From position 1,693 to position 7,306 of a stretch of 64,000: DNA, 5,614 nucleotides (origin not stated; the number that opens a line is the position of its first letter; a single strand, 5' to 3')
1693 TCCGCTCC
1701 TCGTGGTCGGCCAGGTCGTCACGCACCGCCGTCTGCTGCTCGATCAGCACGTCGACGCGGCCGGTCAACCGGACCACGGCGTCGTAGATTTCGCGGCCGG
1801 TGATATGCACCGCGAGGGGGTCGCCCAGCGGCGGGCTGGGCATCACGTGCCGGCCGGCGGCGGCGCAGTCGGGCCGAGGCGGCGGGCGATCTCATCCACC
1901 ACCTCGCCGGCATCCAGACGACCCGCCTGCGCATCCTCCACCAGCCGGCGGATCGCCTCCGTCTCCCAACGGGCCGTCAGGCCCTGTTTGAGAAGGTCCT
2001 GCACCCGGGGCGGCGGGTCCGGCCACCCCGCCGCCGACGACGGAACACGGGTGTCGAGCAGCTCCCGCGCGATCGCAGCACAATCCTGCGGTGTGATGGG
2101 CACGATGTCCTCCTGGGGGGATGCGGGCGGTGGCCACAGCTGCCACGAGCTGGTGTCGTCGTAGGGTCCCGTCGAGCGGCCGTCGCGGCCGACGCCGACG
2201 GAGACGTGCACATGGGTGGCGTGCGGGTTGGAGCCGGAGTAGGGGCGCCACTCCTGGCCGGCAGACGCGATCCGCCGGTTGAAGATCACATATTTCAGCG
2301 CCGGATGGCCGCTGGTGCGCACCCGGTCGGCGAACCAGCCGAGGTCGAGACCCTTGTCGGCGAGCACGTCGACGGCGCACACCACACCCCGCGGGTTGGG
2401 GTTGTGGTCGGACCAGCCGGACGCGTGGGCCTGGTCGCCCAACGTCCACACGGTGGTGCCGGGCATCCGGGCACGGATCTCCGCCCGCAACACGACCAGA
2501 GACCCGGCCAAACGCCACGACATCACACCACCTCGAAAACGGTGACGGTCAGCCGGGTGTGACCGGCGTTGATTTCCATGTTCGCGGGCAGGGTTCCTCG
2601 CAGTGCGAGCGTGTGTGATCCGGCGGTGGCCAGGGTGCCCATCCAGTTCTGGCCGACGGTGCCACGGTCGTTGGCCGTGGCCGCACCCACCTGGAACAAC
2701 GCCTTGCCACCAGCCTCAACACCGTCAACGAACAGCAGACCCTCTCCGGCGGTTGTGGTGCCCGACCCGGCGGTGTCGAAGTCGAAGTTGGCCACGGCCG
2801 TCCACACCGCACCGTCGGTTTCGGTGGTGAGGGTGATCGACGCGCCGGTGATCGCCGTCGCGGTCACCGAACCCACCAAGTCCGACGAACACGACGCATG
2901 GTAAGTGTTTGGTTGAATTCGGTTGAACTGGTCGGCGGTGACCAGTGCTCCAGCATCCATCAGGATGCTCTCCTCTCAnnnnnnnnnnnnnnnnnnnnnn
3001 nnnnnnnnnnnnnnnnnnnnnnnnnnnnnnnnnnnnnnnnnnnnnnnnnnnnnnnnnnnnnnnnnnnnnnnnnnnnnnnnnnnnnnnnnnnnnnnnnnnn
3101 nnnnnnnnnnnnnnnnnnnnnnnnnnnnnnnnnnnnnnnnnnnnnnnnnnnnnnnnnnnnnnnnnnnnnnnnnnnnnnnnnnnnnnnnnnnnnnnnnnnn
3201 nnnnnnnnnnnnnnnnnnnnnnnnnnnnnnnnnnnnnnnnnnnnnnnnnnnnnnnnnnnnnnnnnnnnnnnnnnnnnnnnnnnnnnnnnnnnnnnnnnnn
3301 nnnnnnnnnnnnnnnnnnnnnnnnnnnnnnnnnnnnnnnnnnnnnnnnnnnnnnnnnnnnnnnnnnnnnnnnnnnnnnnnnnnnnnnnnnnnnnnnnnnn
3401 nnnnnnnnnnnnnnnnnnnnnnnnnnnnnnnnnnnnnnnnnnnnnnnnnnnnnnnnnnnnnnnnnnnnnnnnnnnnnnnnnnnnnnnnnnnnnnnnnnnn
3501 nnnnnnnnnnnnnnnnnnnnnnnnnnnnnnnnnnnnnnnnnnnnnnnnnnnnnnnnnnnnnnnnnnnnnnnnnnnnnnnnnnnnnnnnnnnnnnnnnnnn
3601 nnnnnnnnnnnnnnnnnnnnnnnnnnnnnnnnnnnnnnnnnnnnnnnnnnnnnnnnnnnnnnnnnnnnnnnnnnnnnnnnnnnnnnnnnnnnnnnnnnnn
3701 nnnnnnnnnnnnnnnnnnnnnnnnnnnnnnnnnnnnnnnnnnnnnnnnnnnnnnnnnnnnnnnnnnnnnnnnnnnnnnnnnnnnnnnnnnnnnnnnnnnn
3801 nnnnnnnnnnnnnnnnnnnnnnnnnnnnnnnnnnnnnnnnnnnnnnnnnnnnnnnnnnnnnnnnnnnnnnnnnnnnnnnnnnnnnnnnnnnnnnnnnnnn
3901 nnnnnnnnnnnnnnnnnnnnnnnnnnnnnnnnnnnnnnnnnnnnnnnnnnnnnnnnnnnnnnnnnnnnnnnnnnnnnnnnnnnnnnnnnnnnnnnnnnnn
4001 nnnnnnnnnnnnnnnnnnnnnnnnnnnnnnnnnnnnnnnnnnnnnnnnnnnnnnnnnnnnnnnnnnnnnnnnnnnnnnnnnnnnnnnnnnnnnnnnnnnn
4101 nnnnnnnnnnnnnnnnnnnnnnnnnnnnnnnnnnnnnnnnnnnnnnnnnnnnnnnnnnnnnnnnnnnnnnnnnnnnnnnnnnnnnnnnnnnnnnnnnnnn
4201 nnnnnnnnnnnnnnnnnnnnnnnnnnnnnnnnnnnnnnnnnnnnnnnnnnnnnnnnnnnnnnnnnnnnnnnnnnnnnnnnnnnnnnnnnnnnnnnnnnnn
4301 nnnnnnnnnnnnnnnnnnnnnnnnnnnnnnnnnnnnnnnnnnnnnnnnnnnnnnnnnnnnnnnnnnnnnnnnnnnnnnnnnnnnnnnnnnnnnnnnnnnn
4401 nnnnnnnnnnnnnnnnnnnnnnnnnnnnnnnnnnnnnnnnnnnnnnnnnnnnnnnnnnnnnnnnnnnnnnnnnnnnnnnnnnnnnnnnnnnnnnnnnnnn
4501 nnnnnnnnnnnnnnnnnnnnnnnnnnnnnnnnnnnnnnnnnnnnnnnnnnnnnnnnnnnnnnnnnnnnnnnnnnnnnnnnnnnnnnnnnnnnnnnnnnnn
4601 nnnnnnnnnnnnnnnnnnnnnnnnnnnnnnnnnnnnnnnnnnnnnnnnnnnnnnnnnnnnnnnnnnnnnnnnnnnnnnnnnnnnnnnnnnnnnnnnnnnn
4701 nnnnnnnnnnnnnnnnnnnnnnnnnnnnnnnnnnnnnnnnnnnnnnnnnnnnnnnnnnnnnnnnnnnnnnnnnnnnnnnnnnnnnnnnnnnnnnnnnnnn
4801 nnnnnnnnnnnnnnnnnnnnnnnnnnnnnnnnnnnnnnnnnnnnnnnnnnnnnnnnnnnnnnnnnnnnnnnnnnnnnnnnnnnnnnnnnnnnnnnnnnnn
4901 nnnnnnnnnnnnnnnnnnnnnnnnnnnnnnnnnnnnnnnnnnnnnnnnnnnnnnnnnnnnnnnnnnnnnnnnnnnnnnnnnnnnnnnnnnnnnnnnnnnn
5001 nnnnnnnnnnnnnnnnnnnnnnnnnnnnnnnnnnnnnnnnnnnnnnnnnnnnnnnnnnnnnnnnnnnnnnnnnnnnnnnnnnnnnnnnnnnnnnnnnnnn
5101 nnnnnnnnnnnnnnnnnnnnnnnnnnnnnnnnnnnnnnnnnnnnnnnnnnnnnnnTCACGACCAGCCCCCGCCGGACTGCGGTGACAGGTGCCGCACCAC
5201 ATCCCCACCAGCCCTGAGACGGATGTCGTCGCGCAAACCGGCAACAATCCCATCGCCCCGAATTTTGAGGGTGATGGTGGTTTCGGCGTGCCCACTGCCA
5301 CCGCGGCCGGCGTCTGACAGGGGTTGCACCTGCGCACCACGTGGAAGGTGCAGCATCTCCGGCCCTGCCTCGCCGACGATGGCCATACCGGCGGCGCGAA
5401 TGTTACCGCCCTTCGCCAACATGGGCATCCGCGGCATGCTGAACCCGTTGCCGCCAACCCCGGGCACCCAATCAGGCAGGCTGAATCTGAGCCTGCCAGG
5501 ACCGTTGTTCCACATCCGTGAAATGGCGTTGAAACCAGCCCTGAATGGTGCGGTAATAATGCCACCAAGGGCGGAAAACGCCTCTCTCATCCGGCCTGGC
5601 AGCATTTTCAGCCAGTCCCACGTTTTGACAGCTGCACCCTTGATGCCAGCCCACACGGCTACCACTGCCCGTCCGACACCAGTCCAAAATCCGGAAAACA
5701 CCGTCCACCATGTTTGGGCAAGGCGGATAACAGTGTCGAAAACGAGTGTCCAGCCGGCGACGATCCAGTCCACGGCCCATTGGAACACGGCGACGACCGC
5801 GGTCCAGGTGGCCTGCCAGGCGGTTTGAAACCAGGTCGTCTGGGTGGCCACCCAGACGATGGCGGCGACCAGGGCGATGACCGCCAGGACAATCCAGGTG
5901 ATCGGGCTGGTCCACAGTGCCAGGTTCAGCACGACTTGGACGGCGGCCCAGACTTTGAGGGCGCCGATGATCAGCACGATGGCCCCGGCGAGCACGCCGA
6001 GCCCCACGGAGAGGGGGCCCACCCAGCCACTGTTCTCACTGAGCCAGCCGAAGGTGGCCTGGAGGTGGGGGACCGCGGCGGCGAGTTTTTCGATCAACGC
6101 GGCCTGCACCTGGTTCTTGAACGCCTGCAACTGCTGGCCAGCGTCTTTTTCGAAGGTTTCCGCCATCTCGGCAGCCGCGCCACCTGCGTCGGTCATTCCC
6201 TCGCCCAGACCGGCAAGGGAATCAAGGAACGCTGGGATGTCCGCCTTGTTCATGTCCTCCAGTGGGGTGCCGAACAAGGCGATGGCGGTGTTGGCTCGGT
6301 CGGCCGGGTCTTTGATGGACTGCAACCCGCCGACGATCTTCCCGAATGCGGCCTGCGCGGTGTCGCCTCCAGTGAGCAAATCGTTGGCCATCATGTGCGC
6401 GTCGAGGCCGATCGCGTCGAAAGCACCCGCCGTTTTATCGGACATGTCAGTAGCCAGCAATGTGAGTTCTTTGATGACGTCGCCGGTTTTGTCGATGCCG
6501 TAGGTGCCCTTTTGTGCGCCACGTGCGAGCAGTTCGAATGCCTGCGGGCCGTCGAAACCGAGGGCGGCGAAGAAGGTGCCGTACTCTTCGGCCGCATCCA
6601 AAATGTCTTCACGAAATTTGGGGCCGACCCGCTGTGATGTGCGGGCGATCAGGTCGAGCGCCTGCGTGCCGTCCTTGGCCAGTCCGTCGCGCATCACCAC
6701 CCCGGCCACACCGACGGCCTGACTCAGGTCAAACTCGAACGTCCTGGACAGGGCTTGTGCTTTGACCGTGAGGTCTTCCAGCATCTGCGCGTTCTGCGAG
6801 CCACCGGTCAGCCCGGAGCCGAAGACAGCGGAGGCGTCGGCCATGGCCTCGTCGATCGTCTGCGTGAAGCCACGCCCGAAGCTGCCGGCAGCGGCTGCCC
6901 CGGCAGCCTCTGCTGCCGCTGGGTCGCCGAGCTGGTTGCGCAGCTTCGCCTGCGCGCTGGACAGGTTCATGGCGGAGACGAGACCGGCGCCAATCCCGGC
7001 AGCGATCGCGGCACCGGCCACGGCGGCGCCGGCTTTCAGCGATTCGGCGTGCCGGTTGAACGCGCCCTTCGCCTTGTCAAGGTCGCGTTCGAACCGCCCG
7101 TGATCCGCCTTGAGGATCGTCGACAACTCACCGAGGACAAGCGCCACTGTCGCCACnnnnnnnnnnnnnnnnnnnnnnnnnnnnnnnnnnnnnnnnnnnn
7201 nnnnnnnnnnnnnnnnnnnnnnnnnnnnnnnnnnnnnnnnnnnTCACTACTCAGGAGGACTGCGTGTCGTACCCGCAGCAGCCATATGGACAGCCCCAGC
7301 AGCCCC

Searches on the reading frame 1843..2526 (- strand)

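Call 97: search_protein_families(library=phrogs, proteins=[window:1843-2526:-], max_evalue=0.001)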
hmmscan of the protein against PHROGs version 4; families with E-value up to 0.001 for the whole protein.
window:1843-2526:- (227 aa): 1 family
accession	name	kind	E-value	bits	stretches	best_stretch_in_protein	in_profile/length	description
phrog_32486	-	unknown function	5.5e-06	27.2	1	35-131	44-131/170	-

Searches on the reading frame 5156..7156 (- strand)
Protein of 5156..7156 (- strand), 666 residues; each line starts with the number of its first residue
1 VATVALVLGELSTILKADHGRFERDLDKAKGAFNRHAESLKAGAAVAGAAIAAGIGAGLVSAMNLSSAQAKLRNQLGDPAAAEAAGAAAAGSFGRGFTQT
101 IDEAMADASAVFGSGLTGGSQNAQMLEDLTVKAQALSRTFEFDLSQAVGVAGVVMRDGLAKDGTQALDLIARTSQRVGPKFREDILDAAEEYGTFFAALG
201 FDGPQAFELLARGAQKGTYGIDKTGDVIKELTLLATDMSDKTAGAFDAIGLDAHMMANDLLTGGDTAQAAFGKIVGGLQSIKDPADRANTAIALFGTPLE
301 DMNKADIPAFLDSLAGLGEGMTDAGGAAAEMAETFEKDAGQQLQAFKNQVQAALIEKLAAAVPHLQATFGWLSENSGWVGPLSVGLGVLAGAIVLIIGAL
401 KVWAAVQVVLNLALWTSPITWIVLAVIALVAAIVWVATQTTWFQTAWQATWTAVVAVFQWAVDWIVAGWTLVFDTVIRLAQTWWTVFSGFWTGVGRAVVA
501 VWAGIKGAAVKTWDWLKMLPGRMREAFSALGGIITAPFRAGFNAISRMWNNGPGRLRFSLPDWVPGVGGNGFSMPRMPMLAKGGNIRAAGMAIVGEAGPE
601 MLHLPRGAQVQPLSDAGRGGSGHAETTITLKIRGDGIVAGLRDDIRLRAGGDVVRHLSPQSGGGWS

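Call 65: search_protein_families(library=phrogs, proteins=[window:5156-7156:-], max_evalue=0.001)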
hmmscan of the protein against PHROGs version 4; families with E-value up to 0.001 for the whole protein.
window:5156-7156:- (666 aa): 17 families
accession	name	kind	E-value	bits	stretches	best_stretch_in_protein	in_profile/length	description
phrog_991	-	tail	2.3e-36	125.9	1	17-617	234-886/1966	tail length tape measure protein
phrog_971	-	lysis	3.4e-34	119.7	1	30-549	73-668/1338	endolysin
phrog_28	-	tail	4.6e-31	109.3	1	21-616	231-729/1228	tail length tape measure protein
phrog_1272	-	tail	1.9e-22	80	1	28-550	222-777/1606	tail length tape measure protein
phrog_58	-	tail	2e-21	77.1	1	16-551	256-877/1544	tail length tape measure protein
phrog_2337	-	tail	2.6e-20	73.3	1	176-360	353-539/1326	tail length tape measure protein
phrog_8927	-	tail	1.1e-15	57.9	1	24-515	200-636/1619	tail length tape measure protein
phrog_8462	-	tail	4e-13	50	1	91-511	44-396/672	tail length tape measure protein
phrog_5218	-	unknown function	4.3e-12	46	1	104-439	307-662/1599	-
phrog_167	-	tail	4.6e-12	45.5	1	34-608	673-1066/1555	tail length tape measure protein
phrog_4197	-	tail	2.3e-10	39.9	1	47-505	560-955/1783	tail length tape measure protein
phrog_1068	-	tail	1.8e-09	37.9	1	251-528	254-497/706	tail length tape measure protein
phrog_3981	-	tail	2.2e-09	38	1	87-614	41-514/584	tail length tape measure protein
phrog_305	-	tail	2e-08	34.3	1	159-534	306-668/1001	tail length tape measure protein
phrog_5755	-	tail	1.8e-06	28.2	1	44-336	235-510/541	tail length tape measure protein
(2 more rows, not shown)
